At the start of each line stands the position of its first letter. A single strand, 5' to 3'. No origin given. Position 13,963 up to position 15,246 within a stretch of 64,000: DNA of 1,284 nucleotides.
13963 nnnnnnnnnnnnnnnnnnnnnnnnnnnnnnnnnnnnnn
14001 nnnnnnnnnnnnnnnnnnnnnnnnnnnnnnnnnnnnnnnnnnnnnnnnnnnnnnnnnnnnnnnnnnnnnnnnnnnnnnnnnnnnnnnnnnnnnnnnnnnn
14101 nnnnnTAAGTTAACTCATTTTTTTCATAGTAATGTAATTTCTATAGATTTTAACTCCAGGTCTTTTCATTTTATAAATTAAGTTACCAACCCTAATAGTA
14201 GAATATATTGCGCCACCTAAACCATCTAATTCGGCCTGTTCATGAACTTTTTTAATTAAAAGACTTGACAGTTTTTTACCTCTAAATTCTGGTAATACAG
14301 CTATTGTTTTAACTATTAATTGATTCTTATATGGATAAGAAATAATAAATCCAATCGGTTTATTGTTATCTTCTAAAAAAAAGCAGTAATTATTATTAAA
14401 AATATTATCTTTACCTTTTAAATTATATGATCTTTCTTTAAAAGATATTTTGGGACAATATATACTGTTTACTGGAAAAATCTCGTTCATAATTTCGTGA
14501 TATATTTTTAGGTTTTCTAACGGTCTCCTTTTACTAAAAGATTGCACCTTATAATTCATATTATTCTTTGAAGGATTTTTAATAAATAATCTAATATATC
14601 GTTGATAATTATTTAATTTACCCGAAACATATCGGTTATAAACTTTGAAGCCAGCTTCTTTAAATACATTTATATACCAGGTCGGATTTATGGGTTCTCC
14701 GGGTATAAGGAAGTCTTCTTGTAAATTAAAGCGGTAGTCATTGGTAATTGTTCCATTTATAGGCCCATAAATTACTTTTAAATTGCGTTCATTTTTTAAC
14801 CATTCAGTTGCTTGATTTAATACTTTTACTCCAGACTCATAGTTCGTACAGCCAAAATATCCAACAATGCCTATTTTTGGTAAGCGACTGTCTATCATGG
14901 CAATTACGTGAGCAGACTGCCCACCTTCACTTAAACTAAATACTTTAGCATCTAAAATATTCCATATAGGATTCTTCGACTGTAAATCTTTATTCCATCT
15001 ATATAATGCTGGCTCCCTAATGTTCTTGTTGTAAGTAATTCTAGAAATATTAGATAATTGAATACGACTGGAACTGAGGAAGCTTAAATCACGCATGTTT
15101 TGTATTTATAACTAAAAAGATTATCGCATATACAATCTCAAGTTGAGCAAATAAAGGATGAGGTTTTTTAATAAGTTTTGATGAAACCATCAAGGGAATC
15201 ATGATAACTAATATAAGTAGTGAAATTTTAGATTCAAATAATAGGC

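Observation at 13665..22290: AT-rich ~8.6 kb membrane-lipid/head-group cluster wedged between tig and clpP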

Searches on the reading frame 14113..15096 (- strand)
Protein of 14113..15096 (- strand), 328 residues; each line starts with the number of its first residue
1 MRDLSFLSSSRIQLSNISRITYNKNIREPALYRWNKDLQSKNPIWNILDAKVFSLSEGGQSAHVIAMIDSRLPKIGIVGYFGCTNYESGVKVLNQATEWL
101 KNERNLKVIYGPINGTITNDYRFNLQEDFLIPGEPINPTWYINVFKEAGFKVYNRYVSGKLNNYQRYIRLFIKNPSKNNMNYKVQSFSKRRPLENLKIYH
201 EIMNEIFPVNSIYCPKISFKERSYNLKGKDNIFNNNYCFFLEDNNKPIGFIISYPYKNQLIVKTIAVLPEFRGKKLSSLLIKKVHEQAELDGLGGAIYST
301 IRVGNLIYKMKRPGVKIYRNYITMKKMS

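Call 7: search_protein_families(library=pfam, proteins=[window:14113-15096:-], max_evalue=0.01)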
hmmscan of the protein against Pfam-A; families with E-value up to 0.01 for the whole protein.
window:14113-15096:- (328 aa): 3 families
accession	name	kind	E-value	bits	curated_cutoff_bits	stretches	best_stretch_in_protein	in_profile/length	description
PF00583.31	Acetyltransf_1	-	8.7e-10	39.3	20.7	1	229-305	26-104/116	Acetyltransferase (GNAT) family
PF13508.13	Acetyltransf_7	-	2.1e-08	34.8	27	1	236-292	3-58/84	Acetyltransferase (GNAT) domain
PF13673.13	Acetyltransf_10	-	0.00029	21.2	23.6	1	234-293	29-85/128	Acetyltransferase (GNAT) domain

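Call 8: search_protein_families(library=ncbifam, proteins=[window:14113-15096:-], max_evalue=0.01)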
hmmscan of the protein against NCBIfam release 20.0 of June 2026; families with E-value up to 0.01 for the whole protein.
window:14113-15096:- (328 aa): 3 families
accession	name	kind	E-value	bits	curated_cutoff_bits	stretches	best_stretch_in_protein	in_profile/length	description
TIGR01575.1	rimI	equivalog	0.00043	20.4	86.4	1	231-305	26-100/132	ribosomal protein S18-alanine N-acetyltransferase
TIGR02406.1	ectoine_EctA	equivalog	0.002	18.2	120.6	1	238-305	41-111/157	diaminobutyrate acetyltransferase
NF040501.1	resist_ArsN2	equivalog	0.0039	16.8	125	1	237-293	26-82/133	arsenic resistance N-acetyltransferase ArsN2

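Call 27: search_solved_structures(query=window:14113-15096:-, max_evalue=1)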
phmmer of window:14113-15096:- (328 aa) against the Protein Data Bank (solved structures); distinct sequences matched with E-value up to 1: 2.
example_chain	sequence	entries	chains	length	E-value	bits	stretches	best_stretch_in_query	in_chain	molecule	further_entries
9mto_A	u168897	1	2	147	0.42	13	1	230-288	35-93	[Ribosomal protein bS18]-alanine N-acetyltransferase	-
2bei_A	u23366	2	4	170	0.58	12.5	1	254-288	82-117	Diamine acetyltransferase 2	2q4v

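Call 34: find_homologous_proteins(query=window:14113-15096:-)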
Query window:14113-15096:- (328 aa): 120 proteins with E <= 0.001 among 2951 candidates.
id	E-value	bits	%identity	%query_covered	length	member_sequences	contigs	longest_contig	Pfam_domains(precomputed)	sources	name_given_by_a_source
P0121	5.7e-217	737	100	100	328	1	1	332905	PF13508.14,PF00583.32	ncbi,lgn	-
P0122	2.8e-137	475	63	99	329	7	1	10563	PF13508.14,PF00583.32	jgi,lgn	jgi:GNAT superfamily N-acetyltransferase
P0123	9.0e-130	451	59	99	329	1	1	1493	PF13508.14,PF00583.32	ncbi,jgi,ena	jgi:ribosomal protein S18 acetylase RimI-like enzyme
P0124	1.1e-125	437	56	100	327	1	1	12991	PF13508.14,PF00583.32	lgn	-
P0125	1.9e-122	427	57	99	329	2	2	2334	PF00583.32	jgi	jgi:hypothetical protein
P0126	3.9e-122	426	56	99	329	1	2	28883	PF00583.32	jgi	jgi:hypothetical protein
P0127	1.0e-121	424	57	99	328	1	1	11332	PF13508.14,PF00583.32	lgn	-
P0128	1.2e-120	421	56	98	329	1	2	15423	PF00583.32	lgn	-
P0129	2.3e-120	420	56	99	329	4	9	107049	PF00583.32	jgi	jgi:GNAT superfamily N-acetyltransferase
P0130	5.2e-120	419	57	99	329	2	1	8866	PF13508.14,PF00583.32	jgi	jgi:GNAT superfamily N-acetyltransferase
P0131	8.2e-120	418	55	99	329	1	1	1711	PF00583.32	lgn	-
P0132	2.8e-119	416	57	99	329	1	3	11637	PF00583.32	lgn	-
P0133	2.1e-117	410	55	99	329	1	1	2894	PF00583.32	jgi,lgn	jgi:GNAT superfamily N-acetyltransferase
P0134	1.1e-116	408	55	99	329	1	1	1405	PF13508.14,PF00583.32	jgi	jgi:GNAT superfamily N-acetyltransferase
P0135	3.9e-116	406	57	98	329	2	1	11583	PF13508.14,PF00583.32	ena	-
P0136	1.4e-115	404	52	99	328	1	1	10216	PF13508.14,PF00583.32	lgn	-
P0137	3.7e-115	403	54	99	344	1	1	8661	PF00583.32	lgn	-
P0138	5.4e-115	402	56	98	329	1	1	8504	PF00583.32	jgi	jgi:GNAT superfamily N-acetyltransferase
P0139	2.0e-113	397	53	99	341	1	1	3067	PF13508.14,PF00583.32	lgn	-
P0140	3.1e-113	396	54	99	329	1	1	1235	PF00583.32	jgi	jgi:hypothetical protein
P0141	4.2e-113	396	52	99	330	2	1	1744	PF00583.32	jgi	jgi:GNAT superfamily N-acetyltransferase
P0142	4.2e-113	396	55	100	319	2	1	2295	PF00583.32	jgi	jgi:GNAT superfamily N-acetyltransferase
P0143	4.0e-112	393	51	99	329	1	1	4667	PF00583.32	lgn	-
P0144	4.1e-112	393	52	99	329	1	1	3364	PF00583.32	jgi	jgi:hypothetical protein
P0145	1.1e-111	391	52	98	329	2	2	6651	PF13508.14,PF00583.32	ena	-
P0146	1.1e-111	391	51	99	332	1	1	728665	PF00583.32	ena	-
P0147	3.2e-111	390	52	98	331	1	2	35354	PF13508.14,PF00583.32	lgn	-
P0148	4.1e-111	389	53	99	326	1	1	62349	PF00583.32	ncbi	-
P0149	4.2e-111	389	52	98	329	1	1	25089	PF13508.14,PF00583.32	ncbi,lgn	-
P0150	4.9e-111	389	54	99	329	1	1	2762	PF00583.32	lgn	-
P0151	7.2e-111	389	53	98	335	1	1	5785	PF00583.32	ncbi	-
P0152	1.1e-110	388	52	99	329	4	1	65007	PF00583.32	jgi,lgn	-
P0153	1.5e-110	387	54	98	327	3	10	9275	PF00583.32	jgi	jgi:GNAT superfamily N-acetyltransferase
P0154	1.9e-110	387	52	98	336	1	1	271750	PF13508.14,PF00583.32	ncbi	-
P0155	2.5e-110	387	52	99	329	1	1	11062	PF00583.32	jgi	-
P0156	3.1e-110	386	53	99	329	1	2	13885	PF00583.32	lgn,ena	-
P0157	3.7e-110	386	53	99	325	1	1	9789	PF00583.32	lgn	-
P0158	6.1e-110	386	53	98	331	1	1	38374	PF00583.32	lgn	-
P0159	9.5e-110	385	53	99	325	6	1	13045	PF00583.32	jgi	jgi:ribosomal protein S18 acetylase RimI-like enzyme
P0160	1.3e-109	384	53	95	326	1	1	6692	PF00583.32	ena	-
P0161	1.5e-109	384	52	99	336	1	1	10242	PF13508.14,PF00583.32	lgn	-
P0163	1.2e-108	381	52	99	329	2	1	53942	PF00583.32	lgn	-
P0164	1.5e-108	381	52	98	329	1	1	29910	PF13508.14,PF00583.32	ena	-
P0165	4.4e-108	379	48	98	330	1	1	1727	PF00583.32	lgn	-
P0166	1.2e-107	378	51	98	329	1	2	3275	PF13508.14,PF00583.32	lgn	-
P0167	2.1e-107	377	54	95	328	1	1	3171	PF00583.32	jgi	-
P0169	3.2e-107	377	53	98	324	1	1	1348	PF13508.14,PF00583.32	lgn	-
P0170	3.9e-107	376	51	95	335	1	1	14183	PF00583.32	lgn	-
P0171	4.5e-107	376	49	95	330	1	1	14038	PF13508.14,PF00583.32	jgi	jgi:GNAT superfamily N-acetyltransferase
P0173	7.3e-107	375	52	100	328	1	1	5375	PF00583.32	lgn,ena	-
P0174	7.7e-107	375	51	98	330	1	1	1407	PF13508.14,PF00583.32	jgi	jgi:hypothetical protein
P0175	1.4e-106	374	53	98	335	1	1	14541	PF00583.32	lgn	-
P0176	2.4e-106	374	52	99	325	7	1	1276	PF13508.14,PF00583.32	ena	-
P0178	3.8e-106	373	51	99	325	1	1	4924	PF00583.32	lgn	-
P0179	6.9e-106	372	51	98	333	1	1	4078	PF13508.14,PF00583.32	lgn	-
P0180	8.2e-106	372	49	100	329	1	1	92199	PF13480.14,PF13508.14,PF00583.32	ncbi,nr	ncbi:MAG: GCN5-related N-acetyltransferase [Patescibacteria group bacterium]|nr:GCN5-related N-acety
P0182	1.0e-105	372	51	98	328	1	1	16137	PF00583.32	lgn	-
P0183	1.3e-105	371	49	100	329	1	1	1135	PF13508.14,PF00583.32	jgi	jgi:GNAT superfamily N-acetyltransferase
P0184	1.4e-105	371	50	98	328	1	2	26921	PF13508.14,PF00583.32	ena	-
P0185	2.2e-105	370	52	98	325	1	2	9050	PF13508.14,PF00583.32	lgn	-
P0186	3.2e-105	370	52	98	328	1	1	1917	PF00583.32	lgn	-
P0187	4.2e-105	370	51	98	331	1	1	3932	PF00583.32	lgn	-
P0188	8.1e-105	369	51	98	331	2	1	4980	PF13508.14,PF00583.32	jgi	jgi:GNAT superfamily N-acetyltransferase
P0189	1.1e-104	368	52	98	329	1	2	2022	PF13508.14,PF00583.32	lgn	-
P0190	1.4e-104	368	49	98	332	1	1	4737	PF13508.14,PF00583.32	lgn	-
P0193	2.2e-104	367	50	95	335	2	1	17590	PF13508.14,PF00583.32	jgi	jgi:GNAT superfamily N-acetyltransferase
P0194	5.3e-104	366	50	98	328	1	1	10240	PF00583.32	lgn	-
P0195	8.1e-104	365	50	98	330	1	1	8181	PF00583.32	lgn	-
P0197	3.5e-103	363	51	98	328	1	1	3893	PF13508.14,PF00583.32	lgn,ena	-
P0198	4.4e-103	363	50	99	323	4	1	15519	PF00583.32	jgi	jgi:GNAT superfamily N-acetyltransferase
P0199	4.4e-102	360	49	95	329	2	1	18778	PF13508.14,PF00583.32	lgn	-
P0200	4.5e-102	360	50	98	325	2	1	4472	PF00583.32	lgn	-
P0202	1.2e-101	358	51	98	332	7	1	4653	PF13508.14,PF00583.32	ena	-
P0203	2.7e-101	357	49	98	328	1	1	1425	PF13508.14,PF00583.32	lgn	-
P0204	8.2e-101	356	49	98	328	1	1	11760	PF13508.14,PF00583.32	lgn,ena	-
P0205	7.5e-100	352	50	98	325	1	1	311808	PF00583.32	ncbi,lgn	-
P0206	2.2e-99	351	50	98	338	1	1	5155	PF13508.14,PF00583.32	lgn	-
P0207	2.6e-99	351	49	98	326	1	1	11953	PF00583.32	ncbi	-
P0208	3.2e-99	350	49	98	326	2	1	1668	PF00583.32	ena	-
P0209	4.3e-99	350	48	98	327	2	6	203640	PF13508.14,PF00583.32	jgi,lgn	jgi:GNAT superfamily N-acetyltransferase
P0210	9.7e-99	349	48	98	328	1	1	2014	PF13508.14,PF00583.32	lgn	-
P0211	2.4e-98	347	48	98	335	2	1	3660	PF00583.32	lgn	-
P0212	3.9e-97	343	48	99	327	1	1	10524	PF00583.32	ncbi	-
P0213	4.3e-97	343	47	100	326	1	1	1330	PF13673.14,PF13508.14,PF00583.32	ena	-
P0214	1.2e-96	342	46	99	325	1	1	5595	PF00583.32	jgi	jgi:hypothetical protein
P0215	3.9e-95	337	48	99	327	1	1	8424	PF00583.32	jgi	jgi:hypothetical protein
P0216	4.7e-95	337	47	98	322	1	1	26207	PF13508.14,PF00583.32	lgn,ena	-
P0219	7.4e-94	333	47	98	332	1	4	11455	PF00583.32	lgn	-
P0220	5.2e-93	330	47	98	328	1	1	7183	PF00583.32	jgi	jgi:hypothetical protein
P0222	1.6e-92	328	45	98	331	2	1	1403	PF13508.14,PF00583.32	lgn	-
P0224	7.6e-91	323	57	77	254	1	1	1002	PF00583.32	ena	-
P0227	5.5e-90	320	49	85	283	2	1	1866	PF00583.32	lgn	-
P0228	1.2e-89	319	41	99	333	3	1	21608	PF00583.32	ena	-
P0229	2.1e-89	318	53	79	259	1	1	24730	PF00583.32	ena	-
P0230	3.6e-89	317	43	99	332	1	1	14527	PF00583.32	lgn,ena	-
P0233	2.5e-88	314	45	98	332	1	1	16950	PF00583.32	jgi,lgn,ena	-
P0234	1.1e-85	306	46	98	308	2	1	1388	PF00583.32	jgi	jgi:ribosomal protein S18 acetylase RimI-like enzyme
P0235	2.1e-81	292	58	66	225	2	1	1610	PF00583.32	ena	-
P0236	6.3e-81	290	50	74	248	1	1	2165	PF13480.14,PF13508.14,PF00583.32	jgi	jgi:GNAT superfamily N-acetyltransferase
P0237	7.6e-80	287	42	98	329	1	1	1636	PF13508.14,PF00583.32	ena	-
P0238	5.8e-59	218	52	58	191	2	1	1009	PF13508.14,PF00583.32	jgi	jgi:GNAT superfamily N-acetyltransferase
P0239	1.1e-15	76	26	84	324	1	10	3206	PF00583.32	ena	-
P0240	1.2e-11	62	27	75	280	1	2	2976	PF13508.14,PF00583.32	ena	-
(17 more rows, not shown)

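Call 50: predict_structure(alignment_id=A2)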
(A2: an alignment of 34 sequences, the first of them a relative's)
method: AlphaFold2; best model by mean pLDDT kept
length: 328 residues; sequences in the alignment: 34
mean_pLDDT: 89.6   pTM: 0.88
mean pLDDT of the five models: 89.6, 89.5, 89.4, 88.9, 88.8
residues with pLDDT >= 90: 228; 70-90: 75; 50-70: 23; < 50: 2
segments of 3 or more residues with pLDDT < 50: none
pLDDT, mean of each block of 10 residues (from residue 1): 89 97 95 93 91 93 95 91 97 98 95 70 91 90 98 94 83 71 92 92 77 74 76 87 94 94 92 90 95 93 88 89 93
secondary structure, 60 per line:
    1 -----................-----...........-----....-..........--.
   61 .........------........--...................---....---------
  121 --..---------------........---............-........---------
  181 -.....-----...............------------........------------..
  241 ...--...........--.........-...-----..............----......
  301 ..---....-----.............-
elements in order: H6-21 H27-37 H43-46 E48-57 E60-69 E76-83 H86-104 E108-111 H140-147 E151-162 H164-171 E182-186 H192-206 H219-226 E239-243 E246-256 E259-267 H277-290 E295-302 H306-309 E315-327
